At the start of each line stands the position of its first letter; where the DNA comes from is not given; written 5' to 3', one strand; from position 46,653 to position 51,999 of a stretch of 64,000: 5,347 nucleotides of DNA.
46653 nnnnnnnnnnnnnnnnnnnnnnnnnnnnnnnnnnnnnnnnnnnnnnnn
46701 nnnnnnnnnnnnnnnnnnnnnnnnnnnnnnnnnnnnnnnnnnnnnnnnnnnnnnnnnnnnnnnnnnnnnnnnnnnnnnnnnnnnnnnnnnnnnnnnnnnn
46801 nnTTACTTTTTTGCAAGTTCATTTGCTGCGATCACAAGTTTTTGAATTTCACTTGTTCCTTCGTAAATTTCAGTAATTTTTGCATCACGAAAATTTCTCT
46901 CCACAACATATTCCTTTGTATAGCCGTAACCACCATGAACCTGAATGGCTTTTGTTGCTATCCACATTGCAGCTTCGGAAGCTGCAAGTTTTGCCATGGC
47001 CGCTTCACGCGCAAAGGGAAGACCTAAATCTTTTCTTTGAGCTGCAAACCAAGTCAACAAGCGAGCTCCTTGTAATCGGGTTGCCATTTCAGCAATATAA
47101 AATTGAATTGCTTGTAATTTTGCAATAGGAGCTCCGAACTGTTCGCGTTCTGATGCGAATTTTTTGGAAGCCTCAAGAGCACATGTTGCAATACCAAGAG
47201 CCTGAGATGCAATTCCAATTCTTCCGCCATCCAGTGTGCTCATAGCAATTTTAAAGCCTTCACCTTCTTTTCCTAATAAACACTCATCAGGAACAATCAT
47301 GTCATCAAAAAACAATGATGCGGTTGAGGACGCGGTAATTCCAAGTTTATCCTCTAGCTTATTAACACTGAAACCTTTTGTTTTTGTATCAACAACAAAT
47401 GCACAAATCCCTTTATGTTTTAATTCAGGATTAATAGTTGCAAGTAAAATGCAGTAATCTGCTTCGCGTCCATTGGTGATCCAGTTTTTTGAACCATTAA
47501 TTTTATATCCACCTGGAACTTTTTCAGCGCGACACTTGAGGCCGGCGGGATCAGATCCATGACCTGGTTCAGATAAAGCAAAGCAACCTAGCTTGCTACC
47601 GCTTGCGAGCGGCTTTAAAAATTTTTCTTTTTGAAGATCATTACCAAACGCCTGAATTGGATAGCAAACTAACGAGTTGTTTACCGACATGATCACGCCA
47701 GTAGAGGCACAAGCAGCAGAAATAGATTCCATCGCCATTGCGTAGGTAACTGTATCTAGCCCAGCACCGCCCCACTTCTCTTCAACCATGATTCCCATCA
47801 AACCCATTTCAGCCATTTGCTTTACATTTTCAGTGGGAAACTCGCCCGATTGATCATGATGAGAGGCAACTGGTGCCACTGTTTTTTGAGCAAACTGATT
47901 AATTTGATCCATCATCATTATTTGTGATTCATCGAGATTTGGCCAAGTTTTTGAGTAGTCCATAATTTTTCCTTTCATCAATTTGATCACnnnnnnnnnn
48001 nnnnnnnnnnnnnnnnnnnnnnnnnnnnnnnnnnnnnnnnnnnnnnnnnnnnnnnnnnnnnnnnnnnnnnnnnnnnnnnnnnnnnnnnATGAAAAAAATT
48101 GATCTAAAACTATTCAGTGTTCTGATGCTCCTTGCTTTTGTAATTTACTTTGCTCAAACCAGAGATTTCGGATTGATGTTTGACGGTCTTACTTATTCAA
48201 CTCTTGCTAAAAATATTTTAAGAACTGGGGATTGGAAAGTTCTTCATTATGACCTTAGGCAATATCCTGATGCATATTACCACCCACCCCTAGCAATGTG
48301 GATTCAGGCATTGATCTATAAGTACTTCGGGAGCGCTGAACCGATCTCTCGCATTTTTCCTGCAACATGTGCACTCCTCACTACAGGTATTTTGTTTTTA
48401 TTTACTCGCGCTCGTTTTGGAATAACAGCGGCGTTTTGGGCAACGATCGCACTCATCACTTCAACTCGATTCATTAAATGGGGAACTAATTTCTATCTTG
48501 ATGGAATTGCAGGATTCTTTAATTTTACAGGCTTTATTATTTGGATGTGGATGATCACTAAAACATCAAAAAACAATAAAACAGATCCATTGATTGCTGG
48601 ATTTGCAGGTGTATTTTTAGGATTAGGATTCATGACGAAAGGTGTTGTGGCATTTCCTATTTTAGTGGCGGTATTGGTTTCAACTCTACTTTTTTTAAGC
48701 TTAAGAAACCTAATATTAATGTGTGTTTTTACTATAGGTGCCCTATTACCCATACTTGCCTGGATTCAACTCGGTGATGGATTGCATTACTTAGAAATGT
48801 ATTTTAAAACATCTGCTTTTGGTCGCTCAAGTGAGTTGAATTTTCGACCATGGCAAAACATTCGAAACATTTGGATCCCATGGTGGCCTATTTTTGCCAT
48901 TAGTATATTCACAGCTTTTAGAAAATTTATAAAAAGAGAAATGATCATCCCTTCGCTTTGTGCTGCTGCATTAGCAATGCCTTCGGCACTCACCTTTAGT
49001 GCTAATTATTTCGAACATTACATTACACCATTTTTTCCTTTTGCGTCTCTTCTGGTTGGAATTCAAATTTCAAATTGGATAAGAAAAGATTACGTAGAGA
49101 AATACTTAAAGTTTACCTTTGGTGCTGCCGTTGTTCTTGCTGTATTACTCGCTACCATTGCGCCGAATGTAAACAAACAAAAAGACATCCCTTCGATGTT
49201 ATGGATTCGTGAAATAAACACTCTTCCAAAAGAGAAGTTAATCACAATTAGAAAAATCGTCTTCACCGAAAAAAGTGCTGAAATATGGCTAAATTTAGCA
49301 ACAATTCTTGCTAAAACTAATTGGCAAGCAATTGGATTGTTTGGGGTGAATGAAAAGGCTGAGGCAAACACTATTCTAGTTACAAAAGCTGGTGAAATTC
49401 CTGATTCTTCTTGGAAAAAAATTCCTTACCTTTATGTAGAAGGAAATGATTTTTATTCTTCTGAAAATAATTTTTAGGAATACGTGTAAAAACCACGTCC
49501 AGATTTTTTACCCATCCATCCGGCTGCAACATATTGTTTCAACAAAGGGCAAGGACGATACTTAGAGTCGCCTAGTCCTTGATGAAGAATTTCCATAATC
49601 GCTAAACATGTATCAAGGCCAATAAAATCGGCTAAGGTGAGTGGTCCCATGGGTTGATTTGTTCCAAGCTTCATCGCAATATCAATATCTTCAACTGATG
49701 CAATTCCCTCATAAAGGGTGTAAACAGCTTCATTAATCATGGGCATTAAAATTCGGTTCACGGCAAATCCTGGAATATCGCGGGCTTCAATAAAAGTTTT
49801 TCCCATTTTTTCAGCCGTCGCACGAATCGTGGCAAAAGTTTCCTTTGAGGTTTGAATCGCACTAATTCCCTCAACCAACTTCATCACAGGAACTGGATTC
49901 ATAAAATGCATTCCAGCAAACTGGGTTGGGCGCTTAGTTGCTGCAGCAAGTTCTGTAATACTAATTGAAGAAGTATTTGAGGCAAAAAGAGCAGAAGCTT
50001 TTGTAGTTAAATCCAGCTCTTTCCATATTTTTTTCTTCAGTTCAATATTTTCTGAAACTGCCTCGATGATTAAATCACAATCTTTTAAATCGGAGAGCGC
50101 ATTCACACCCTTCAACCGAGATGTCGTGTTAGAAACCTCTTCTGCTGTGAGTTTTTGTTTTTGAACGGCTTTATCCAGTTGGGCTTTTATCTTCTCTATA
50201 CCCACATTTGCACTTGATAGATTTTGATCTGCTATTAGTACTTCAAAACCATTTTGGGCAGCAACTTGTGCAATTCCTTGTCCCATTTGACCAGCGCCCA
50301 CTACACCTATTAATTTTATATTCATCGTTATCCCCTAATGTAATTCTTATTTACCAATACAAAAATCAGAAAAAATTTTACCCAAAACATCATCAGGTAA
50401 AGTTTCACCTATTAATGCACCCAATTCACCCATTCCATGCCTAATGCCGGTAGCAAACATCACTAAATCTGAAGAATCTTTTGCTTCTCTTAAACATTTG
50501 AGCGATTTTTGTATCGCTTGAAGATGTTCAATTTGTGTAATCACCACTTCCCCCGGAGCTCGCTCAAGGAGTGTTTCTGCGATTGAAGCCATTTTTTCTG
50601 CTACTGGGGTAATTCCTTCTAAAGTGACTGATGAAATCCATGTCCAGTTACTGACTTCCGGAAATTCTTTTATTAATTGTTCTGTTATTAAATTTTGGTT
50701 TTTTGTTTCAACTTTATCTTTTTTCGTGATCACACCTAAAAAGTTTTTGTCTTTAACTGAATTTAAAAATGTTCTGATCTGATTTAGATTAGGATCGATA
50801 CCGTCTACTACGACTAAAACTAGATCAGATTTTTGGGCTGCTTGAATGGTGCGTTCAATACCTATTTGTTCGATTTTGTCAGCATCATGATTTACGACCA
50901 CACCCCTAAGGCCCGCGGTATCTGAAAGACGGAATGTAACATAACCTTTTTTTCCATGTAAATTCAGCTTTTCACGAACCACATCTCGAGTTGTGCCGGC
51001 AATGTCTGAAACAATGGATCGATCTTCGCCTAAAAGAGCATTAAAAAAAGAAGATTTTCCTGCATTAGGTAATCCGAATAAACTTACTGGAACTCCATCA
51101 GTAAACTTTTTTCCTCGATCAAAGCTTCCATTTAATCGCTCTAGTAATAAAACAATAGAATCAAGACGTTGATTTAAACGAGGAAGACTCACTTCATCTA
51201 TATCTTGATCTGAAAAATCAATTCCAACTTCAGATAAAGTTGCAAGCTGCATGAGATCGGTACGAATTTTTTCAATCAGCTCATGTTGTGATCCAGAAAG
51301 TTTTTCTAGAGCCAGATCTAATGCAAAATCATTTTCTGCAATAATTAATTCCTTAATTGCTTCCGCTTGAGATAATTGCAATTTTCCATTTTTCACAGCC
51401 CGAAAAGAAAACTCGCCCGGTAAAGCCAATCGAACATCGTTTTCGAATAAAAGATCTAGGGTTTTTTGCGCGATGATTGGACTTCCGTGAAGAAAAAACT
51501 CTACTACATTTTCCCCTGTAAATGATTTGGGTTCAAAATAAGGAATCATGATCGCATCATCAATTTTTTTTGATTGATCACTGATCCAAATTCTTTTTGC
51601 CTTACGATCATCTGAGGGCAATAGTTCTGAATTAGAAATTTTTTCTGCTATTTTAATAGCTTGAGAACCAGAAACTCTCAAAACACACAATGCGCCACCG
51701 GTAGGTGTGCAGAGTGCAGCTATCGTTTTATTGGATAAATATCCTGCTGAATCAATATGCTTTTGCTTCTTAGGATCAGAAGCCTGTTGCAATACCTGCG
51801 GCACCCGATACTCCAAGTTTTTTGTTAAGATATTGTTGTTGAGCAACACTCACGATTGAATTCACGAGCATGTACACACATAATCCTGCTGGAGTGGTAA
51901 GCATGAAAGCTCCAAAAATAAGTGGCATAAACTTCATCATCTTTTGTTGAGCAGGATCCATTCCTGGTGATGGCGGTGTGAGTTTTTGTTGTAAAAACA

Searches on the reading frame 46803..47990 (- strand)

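Call 9: search_protein_families(library=pfam, proteins=[window:46803-47990:-])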
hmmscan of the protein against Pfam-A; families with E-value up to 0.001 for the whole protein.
window:46803-47990:- (395 aa): 4 families
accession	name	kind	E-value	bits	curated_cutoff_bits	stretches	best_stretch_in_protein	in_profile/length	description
PF00441.29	Acyl-CoA_dh_1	-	6.2e-49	166.4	22.4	1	243-390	1-148/150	Acyl-CoA dehydrogenase, C-terminal domain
PF02771.21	Acyl-CoA_dh_N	-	4e-37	127.5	22.9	1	21-131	2-112/113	Acyl-CoA dehydrogenase, N-terminal domain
PF02770.24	Acyl-CoA_dh_M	-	5.8e-25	87.7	33.3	1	136-231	1-97/97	Acyl-CoA dehydrogenase, middle domain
PF08028.16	Acyl-CoA_dh_2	-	7.8e-22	78.4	22.7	1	258-380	1-133/134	Acyl-CoA dehydrogenase, C-terminal domain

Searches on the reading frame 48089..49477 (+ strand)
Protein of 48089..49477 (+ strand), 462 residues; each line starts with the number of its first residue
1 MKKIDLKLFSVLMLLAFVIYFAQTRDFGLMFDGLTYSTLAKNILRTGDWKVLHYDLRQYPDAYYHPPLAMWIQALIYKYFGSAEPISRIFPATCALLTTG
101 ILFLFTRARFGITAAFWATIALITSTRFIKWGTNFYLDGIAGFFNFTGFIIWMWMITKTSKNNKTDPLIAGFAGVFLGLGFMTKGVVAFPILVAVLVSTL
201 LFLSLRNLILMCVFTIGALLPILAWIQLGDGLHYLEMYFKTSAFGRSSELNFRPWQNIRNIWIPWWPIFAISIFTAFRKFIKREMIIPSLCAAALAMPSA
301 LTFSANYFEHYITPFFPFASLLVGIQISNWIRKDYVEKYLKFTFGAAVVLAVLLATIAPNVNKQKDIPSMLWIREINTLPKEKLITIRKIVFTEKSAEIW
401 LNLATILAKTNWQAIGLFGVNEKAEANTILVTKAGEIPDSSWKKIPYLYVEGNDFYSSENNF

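Call 9: search_protein_families(library=pfam, proteins=[window:48089-49477:+])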
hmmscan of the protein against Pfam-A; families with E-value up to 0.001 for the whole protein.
window:48089-49477:+ (462 aa): 1 family
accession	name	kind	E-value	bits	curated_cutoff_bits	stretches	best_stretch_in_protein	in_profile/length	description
PF13231.12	PMT_2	-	4.3e-10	40.5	26.1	1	65-225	2-160/160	Dolichyl-phosphate-mannose-protein mannosyltransferase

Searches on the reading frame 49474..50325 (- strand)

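Call 9: search_protein_families(library=pfam, proteins=[window:49474-50325:-])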
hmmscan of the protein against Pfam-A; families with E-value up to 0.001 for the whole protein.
window:49474-50325:- (283 aa): 7 families
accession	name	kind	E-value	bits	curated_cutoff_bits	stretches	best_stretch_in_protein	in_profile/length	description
PF02737.24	3HCDH_N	-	4.5e-60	203.1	22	1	6-183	2-179/180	3-hydroxyacyl-CoA dehydrogenase, NAD binding domain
PF00725.27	3HCDH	-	1.5e-36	125.3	22.1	1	186-282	1-97/97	3-hydroxyacyl-CoA dehydrogenase, C-terminal domain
PF03435.24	Sacchrp_dh_NADP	-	1.5e-05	25.8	25.1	1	6-73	1-68/129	Saccharopine dehydrogenase NADP binding domain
PF03807.23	F420_oxidored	-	0.00016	22.6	21.6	1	6-51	2-49/94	NADP oxidoreductase coenzyme F420-dependent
PF22660.2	RS_preATP-grasp-like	-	0.00016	22.4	27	1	4-74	2-73/98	Ribonucleotide synthetase preATP-grasp domain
PF03446.21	NAD_binding_2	-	0.0002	21.9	21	1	6-103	2-106/161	NAD binding domain of 6-phosphogluconate dehydrogenase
PF02826.25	2-Hacid_dh_C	-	0.0007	19.5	25.1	1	4-53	37-88/178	D-isomer specific 2-hydroxyacid dehydrogenase, NAD binding domain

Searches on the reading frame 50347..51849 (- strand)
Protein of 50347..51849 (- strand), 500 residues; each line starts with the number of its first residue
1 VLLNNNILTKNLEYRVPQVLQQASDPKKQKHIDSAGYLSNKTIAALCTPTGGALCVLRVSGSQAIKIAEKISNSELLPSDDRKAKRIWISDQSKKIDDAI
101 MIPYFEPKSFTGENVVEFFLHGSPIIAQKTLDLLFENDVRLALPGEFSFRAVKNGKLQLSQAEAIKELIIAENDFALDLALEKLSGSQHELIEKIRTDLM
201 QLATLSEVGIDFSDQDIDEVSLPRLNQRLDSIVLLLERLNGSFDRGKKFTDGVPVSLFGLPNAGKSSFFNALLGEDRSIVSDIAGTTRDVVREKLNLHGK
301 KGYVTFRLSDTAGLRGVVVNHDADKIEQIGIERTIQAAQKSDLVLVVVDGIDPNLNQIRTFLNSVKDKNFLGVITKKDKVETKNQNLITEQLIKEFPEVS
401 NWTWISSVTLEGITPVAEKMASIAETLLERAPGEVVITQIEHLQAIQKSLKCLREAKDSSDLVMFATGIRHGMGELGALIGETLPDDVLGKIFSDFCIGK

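Call 9: search_protein_families(library=pfam, proteins=[window:50347-51849:-])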
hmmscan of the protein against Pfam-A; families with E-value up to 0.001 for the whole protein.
window:50347-51849:- (500 aa): 5 families
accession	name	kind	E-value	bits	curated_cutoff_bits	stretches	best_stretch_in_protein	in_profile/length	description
PF12631.12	MnmE_helical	-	1.5e-35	123.7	40.1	1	159-497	1-211/211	MnmE helical domain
PF10396.14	TrmE_N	-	3.9e-30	104.9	29.8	1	42-156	1-117/117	GTP-binding protein TrmE N-terminus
PF01926.29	MMR_HSR1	-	4.8e-24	85.1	21.9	1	255-376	2-113/113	50S ribosome-binding GTPase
PF02421.24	FeoB_N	-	1.3e-06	28.5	27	1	255-394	3-132/156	Ferrous iron transport protein B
PF00350.29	Dynamin_N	-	1.4e-05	25.6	27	0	257-288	3-33/168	Dynamin family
